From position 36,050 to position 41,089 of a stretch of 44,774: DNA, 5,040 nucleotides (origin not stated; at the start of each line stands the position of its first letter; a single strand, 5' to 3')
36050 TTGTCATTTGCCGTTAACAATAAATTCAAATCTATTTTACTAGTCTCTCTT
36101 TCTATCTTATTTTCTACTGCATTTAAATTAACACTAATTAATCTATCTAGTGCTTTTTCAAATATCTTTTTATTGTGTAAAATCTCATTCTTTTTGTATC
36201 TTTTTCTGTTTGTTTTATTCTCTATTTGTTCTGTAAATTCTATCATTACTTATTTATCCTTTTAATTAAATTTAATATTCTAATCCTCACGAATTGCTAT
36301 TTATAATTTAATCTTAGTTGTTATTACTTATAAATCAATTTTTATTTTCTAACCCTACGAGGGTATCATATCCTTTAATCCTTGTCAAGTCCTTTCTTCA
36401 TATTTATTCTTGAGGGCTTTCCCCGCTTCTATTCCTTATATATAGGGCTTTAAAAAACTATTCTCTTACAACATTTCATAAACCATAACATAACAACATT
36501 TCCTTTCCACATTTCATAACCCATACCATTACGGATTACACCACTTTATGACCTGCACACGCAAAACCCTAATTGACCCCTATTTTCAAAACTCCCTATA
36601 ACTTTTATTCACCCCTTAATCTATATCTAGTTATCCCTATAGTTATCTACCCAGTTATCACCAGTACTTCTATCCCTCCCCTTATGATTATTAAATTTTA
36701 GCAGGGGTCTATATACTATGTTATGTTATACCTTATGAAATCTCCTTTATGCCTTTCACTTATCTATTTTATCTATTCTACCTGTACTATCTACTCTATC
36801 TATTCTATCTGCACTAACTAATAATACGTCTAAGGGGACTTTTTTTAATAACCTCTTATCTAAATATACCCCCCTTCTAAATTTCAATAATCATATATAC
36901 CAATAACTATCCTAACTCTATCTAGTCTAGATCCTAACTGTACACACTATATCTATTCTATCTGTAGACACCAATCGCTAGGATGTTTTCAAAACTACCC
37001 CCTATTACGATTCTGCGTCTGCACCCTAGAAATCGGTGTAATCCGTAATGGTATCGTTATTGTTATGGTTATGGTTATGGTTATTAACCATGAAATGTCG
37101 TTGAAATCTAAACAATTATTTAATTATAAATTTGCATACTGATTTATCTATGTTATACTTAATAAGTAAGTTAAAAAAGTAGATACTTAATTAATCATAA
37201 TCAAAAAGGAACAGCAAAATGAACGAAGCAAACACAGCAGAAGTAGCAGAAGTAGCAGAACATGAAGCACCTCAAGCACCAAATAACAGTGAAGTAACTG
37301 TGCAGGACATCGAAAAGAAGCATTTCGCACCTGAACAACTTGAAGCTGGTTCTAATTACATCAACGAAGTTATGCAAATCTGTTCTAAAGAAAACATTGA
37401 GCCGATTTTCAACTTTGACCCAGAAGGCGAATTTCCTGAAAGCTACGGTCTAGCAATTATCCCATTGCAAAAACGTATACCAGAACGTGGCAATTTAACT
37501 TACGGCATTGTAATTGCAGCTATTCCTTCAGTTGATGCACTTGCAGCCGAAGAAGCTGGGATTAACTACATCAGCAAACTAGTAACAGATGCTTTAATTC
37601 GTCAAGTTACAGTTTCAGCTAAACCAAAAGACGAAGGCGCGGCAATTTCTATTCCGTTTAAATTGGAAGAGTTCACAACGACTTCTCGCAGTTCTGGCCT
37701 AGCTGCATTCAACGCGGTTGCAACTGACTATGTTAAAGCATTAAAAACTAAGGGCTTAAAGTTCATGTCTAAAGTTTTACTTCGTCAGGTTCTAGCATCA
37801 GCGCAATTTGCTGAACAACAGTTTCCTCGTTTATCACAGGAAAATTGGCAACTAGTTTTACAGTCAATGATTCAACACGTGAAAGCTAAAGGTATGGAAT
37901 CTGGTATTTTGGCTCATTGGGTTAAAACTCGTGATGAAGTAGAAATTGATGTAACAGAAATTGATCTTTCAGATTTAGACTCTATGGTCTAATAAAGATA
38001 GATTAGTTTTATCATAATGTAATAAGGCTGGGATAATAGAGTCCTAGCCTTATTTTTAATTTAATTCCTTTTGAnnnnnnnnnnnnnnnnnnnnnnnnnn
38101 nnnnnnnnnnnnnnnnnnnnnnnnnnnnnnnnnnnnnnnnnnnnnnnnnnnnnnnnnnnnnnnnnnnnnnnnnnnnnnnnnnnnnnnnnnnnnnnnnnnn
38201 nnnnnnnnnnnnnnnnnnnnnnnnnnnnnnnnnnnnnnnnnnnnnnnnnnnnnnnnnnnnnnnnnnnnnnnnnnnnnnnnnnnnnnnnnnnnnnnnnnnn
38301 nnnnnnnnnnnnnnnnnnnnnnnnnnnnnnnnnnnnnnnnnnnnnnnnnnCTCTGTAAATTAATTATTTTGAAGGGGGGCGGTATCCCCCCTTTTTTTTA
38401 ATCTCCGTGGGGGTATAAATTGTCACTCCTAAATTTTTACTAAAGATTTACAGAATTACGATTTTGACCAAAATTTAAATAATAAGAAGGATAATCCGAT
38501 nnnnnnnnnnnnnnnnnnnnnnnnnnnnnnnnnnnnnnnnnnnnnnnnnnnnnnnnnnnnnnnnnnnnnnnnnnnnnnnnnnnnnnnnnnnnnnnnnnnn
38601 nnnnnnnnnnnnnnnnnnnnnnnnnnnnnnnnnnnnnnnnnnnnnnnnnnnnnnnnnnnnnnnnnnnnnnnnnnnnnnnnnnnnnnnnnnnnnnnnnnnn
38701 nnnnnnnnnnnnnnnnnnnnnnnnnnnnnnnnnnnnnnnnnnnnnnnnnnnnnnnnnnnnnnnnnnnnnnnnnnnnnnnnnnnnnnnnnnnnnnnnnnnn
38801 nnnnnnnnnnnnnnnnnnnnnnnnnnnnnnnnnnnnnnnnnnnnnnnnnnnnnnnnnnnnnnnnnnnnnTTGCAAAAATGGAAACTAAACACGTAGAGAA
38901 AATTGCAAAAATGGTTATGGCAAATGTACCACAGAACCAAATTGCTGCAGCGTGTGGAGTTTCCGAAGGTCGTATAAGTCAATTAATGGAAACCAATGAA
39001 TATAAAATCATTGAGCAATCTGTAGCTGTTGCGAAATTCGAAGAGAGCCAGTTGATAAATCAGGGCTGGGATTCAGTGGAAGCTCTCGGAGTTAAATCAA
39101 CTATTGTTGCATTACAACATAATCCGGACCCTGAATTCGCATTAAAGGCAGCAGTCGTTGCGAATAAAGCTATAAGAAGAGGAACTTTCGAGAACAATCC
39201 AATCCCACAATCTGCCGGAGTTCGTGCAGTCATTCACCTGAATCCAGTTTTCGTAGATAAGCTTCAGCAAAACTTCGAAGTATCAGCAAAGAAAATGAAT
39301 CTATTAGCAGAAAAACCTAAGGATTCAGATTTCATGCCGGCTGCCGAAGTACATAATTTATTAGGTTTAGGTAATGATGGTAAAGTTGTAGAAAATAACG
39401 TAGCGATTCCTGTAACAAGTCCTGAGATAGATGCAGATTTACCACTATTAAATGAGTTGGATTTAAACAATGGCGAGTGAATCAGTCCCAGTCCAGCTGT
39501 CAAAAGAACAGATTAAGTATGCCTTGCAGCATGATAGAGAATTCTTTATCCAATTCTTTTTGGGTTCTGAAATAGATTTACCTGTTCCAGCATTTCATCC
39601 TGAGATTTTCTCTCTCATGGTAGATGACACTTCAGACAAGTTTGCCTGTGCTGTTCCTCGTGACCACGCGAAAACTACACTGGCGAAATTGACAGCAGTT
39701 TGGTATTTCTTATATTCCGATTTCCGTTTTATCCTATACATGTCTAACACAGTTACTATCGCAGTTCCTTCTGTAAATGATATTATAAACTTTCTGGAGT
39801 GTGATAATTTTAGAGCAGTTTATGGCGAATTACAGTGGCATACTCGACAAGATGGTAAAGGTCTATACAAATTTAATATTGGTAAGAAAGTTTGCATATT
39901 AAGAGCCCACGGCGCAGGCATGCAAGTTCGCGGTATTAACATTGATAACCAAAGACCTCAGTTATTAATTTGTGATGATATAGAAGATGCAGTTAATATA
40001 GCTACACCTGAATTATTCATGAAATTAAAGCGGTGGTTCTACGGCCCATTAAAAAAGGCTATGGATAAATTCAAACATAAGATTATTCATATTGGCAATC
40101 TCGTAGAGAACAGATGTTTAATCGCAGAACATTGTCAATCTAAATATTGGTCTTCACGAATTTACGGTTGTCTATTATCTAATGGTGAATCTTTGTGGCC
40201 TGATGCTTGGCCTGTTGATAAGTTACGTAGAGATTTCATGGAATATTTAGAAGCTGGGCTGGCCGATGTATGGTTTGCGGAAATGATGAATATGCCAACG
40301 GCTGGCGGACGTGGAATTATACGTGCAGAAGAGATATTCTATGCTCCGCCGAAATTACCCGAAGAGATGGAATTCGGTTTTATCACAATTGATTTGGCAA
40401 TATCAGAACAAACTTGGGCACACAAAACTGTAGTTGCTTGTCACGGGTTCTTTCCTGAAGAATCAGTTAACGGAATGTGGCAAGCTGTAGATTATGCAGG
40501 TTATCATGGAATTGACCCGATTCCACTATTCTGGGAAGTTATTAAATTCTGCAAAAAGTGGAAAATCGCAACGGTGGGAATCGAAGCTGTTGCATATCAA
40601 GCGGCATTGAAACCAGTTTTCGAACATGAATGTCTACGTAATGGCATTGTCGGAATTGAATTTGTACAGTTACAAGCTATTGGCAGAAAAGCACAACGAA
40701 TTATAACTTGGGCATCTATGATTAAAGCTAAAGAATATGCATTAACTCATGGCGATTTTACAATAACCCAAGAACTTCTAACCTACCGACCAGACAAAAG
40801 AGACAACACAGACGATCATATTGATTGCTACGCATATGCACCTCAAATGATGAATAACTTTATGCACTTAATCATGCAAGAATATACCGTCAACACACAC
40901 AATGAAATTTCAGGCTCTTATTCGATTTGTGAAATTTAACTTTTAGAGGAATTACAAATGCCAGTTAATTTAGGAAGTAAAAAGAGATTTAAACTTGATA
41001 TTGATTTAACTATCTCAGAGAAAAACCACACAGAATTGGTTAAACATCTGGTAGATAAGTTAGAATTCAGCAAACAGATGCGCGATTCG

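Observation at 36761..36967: Iteron-like array of 9-bp units (six tandem copies plus two distal copies)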

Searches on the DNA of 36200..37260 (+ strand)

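Call 9: search_dna_similar(query=window:36247-37218:+, collection=phages, mode=distant, max_rows=30)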
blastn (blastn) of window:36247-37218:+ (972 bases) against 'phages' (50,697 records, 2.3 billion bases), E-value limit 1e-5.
No match.
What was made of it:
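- Tried and rejected: DNA similarity of the region to 50,697 phage records: none (call 9).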

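Call 98: search_rna_families(source=window, start=36200, end=37260, threshold=evalue, max_evalue=1)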
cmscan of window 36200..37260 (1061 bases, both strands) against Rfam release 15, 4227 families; matches with E-value up to 1: 0.
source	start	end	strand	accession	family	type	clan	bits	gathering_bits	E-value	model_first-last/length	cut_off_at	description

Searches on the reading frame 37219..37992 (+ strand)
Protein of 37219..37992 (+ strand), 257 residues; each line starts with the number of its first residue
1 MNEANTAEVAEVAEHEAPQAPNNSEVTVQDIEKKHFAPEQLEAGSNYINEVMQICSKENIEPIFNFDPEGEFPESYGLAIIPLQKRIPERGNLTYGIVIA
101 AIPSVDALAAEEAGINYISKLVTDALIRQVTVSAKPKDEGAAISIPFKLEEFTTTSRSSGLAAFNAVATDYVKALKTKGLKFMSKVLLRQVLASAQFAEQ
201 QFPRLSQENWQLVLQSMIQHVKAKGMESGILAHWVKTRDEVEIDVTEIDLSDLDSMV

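Call 10: search_protein_families(library=pfam, proteins=[window:37219-37992:+], max_evalue=0.01)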
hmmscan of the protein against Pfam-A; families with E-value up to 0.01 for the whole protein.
window:37219-37992:+ (257 aa): 0 families

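Call 11: search_protein_families(library=phrogs, proteins=[window:37219-37992:+], max_evalue=0.01)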
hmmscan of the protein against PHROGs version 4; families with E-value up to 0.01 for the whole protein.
window:37219-37992:+ (257 aa): 0 families

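Call 13: find_related_loci(query=window:37219-37992:+, collection=viral_contigs, flank=6000)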
Query window:37219-37992:+ (257 aa) in viral_contigs; peptide patterns used: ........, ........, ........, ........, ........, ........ (x = any residue, [..] = any of these).
No stretch of DNA in the collection matches any of the patterns.

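Call 15: find_encoding_contigs(protein=window:37219-37992:+, flank=6000, max_places=10)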
Protein window:37219-37992:+ (257 aa): 5 contigs read that carry it; 1 place shown.
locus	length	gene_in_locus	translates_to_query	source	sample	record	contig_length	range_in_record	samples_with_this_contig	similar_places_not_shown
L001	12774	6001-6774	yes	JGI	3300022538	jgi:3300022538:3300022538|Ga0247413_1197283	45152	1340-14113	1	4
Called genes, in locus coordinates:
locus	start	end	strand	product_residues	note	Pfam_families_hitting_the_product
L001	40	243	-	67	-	-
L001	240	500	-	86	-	-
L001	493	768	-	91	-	-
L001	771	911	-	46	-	-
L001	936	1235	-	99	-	-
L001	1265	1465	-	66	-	-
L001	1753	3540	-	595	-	PF13086:AAA_11 (faint), PF13245:AAA_19, PF13604:AAA_30, PF01443:Viral_helicase1 (faint), PF13401:AAA_22 (weak), PF18335:SH3_13, PF13538:UvrD_C_2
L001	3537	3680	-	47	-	-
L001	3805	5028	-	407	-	-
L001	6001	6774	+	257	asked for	-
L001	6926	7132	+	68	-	-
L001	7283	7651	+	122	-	-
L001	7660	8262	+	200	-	-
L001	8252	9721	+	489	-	-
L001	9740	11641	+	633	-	-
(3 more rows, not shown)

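Call 68: search_protein_families(library=ncbifam, proteins=[window:37219-37992:+], max_evalue=0.1)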
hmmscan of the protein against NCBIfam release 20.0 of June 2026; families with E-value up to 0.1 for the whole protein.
window:37219-37992:+ (257 aa): 1 family
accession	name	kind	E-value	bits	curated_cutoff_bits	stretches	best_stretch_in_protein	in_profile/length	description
NF009406.0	PRK12767.1-5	equivalog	0.078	12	271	0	44-69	56-82/327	carbamoyl phosphate synthase-like protein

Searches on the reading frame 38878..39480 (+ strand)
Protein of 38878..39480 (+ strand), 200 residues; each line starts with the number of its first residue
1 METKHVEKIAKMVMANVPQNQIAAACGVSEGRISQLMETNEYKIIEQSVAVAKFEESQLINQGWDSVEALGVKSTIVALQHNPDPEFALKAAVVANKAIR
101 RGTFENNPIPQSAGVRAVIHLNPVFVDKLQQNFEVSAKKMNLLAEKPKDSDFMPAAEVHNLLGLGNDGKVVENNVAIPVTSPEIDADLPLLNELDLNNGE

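Call 10: search_protein_families(library=pfam, proteins=[window:38878-39480:+], max_evalue=0.01)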
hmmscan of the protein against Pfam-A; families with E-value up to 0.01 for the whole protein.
window:38878-39480:+ (200 aa): 1 family
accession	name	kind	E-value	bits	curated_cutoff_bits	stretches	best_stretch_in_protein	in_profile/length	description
PF04545.22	Sigma70_r4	-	0.0097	15.9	24.1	0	17-37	21-41/50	Sigma-70, region 4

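Call 11: search_protein_families(library=phrogs, proteins=[window:38878-39480:+], max_evalue=0.01)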
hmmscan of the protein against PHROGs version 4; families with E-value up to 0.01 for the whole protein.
window:38878-39480:+ (200 aa): 1 family
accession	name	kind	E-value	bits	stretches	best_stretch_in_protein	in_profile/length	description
phrog_2339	-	DNA, RNA and nucleotide metabolism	0.0029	18.6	1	15-40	37-62/98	HTH DNA binding protein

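Call 68: search_protein_families(library=ncbifam, proteins=[window:38878-39480:+], max_evalue=0.1)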
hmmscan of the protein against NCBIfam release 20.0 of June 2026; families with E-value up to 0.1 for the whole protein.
window:38878-39480:+ (200 aa): 0 families

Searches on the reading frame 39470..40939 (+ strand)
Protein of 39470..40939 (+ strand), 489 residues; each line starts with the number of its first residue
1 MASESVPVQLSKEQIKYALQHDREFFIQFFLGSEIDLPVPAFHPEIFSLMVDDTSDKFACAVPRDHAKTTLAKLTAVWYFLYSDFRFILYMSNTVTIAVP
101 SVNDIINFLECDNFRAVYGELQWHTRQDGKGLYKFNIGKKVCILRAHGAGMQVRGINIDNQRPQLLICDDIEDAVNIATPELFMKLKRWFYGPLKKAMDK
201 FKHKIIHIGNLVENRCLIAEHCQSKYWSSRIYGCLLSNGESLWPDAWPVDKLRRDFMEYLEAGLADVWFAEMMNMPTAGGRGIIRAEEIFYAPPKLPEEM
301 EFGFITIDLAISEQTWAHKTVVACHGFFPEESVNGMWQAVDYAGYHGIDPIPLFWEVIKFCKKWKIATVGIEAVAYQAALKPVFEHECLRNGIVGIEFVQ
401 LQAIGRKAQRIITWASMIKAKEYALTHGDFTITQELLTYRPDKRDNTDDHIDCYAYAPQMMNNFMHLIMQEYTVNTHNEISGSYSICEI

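Call 10: search_protein_families(library=pfam, proteins=[window:39470-40939:+], max_evalue=0.01)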
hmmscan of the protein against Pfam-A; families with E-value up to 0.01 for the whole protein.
window:39470-40939:+ (489 aa): 0 families

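Call 11: search_protein_families(library=phrogs, proteins=[window:39470-40939:+], max_evalue=0.01)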
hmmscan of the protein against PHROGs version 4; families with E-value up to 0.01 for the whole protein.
window:39470-40939:+ (489 aa): 3 families
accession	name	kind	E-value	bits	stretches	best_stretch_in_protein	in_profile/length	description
phrog_38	-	head and packaging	4.8e-51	175.3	1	20-474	270-716/760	terminase large subunit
phrog_14112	-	unknown function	1.3e-05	25.8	1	46-182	93-231/247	-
phrog_5573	-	head and packaging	0.0054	17.2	0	357-457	131-230/250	terminase large subunit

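Call 20: search_dna_similar(query=window:39470-40939:+, collection=phages, mode=protein, max_rows=20)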
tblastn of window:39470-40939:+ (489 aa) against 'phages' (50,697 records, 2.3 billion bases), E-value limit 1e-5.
Records with a match: 376; places in all: 376; records where one place covers at least 80% of the query: 25.
Best place of each record, by identity: <60% 376.
By first word of the organism name: Pseudomonas 107; Vibrio 53; Escherichia 51; Bacteriophage 15; Pectobacterium 14; Paenibacillus 13; Bacillus 12; Rhizobium 11; Alteromonas 8; Stenotrophomonas 8; and 33 more.
By host as written in the record: - 56; Pseudomonas aeruginosa 51; Escherichia coli 18; Pseudomonas aeruginosa ATCC 27853 12; Pseudomonas aeruginosa PAO1 11; Paenibacillus larvae 11; Vibrio splendidus 9; Stenotrophomonas maltophilia 8; and 112 more.
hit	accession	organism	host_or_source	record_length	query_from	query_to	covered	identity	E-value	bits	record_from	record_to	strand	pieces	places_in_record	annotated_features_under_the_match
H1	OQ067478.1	Polaromonas phage Tiera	Polaromonas sp.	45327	4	468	95%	28.6%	3e-46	179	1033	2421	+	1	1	putative large terminase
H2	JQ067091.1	Pseudomonas phage PaMx32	Pseudomonas aeruginosa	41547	9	469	94%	28.0%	6e-43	169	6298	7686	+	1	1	record has no annotation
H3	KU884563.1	Pseudomonas phage PaMx41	Pseudomonas aeruginosa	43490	9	469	94%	28.0%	6e-43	169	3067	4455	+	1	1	putative large terminase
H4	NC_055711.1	Pseudomonas phage PaMx41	Pseudomonas aeruginosa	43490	9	469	94%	28.0%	6e-43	169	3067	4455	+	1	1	putative large terminase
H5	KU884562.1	Pseudomonas phage PaMx35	Pseudomonas aeruginosa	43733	9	469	94%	28.0%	6e-43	169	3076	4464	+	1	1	putative large terminase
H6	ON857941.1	Pseudomonas phage vB_PaeP_FBPa48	Pseudomonas sp.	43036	9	469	94%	27.8%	1e-42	168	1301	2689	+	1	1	terminase large subunit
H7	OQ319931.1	Pseudomonas phage 20Aug470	Pseudomonas aeruginosa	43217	9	469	94%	27.8%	1e-42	167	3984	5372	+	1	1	terminase large subunit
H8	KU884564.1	Pseudomonas phage PaMx43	Pseudomonas aeruginosa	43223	9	469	94%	27.8%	1e-42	167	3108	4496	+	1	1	putative large terminase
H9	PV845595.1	Pseudomonas phage Ph_15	Pseudomonas aeruginosa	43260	9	469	94%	27.8%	1e-42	167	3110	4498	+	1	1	putative large terminase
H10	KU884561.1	Pseudomonas phage PaMx33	Pseudomonas aeruginosa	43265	9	469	94%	27.8%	1e-42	167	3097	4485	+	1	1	putative large terminase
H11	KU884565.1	Pseudomonas phage PaMx46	Pseudomonas aeruginosa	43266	9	469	94%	27.8%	1e-42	167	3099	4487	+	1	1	putative large terminase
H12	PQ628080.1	Pseudomonas phage Neko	Pseudomonas aeruginosa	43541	9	469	94%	27.8%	1e-42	167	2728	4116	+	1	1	terminase large subunit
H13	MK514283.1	Pseudomonas phage vB_PaeP_TF17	Psuedomonas aeruginosa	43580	9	469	94%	27.8%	1e-42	167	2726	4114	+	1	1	putative large terminase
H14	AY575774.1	Pseudomonas phage PaP2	-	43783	9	469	94%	27.8%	1e-42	167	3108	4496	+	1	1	orf7: p07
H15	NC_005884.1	Pseudomonas phage PaP2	Pseudomonas aeruginosa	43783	9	469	94%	27.8%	1e-42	167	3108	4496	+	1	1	putative head assembly cofactor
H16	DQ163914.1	Pseudomonas phage 119X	-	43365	9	469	94%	27.6%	8e-43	168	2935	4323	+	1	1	record has no annotation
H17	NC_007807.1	Pseudomonas phage 119X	Pseudomonas aeruginosa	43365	9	469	94%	27.6%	8e-43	168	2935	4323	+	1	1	119X_gp07: hypothetical protein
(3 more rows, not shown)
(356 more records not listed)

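Call 22: find_related_loci(query=window:39470-40939:+, collection=viral_contigs, flank=8000)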
Query window:39470-40939:+ (489 aa) in viral_contigs; peptide patterns used: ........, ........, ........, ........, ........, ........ (x = any residue, [..] = any of these).
27 stretches matched a pattern; 26 encode a relative of the query (tblastn E <= 1e-3); 26 distinct loci.
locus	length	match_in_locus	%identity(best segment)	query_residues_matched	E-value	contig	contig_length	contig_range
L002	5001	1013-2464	84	6-489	0e+0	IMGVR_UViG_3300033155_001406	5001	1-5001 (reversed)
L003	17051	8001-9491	66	1-487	0e+0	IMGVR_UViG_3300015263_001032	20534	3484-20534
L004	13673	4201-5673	68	8-488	0e+0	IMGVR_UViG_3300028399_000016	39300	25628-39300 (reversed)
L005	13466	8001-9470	66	4-488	0e+0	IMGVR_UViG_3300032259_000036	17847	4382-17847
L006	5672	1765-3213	54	8-486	0e+0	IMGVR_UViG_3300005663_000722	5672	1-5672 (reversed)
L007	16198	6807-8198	55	8-471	3e-174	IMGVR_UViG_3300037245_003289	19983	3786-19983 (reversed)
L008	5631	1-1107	66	130-487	2e-172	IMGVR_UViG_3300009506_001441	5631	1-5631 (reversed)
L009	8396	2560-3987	52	8-479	4e-165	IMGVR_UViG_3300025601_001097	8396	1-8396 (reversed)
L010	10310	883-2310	52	8-479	4e-165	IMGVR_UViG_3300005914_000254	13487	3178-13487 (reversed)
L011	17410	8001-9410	52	1-471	8e-163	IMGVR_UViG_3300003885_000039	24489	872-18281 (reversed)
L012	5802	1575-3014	50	3-471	2e-163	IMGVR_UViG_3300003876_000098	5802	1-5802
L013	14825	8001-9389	52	7-471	1e-161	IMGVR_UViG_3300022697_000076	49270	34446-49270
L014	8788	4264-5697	51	7-484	1e-161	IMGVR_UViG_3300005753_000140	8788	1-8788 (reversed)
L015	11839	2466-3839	52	9-468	9e-159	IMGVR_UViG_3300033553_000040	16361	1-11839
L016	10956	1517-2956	51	8-486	1e-158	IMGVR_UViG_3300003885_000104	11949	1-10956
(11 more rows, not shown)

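Call 90: search_dna_similar(query=window:39470-40939:+, collection=plasmids, mode=protein, max_rows=8)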
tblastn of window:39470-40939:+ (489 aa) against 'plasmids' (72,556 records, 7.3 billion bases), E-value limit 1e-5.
Records with a match: 17; places in all: 17; records where one place covers at least 80% of the query: 0.
Best place of each record, by identity: <60% 17.
By first word of the organism name: Clostridium 3; Bacillus 3; Citrobacter 3; Campylobacter 2; Acinetobacter 1; Tepidibacter 1; Phocaeicola 1; Segatella 1; Brevibacillus 1; Selenomonas 1.
By predicted mobility (MOB-suite, as given by PLSDB): non-mobilizable 13; conjugative 4.
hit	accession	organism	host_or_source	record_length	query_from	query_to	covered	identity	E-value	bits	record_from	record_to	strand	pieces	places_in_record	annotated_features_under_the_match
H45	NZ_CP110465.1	Acinetobacter baumannii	Homo sapiens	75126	26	393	75%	23.0%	7e-10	69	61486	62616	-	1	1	hypothetical protein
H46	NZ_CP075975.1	Clostridium perfringens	Roast beef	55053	40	411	76%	21.9%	2e-7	62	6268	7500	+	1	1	terL: phage terminase large subunit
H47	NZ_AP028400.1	Campylobacter jejuni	Homo sapiens,feces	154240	64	394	68%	24.0%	6e-11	73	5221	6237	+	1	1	terL: phage terminase large subunit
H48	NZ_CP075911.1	Clostridium perfringens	soil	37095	13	337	66%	24.0%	2e-7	61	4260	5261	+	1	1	terminase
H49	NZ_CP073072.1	Clostridium perfringens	bovine,Intestinal contents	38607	13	337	66%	24.0%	2e-7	61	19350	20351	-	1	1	terminase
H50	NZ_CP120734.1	Tepidibacter hydrothermalis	-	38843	22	247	46%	30.6%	1e-13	82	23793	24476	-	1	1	terL: phage terminase large subunit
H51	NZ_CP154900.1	Bacillus licheniformis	-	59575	39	243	42%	31.3%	6e-13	79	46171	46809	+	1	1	terL: phage terminase large subunit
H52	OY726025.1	Phocaeicola massiliensis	-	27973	63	297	48%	26.9%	4e-10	70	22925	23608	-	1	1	record has no annotation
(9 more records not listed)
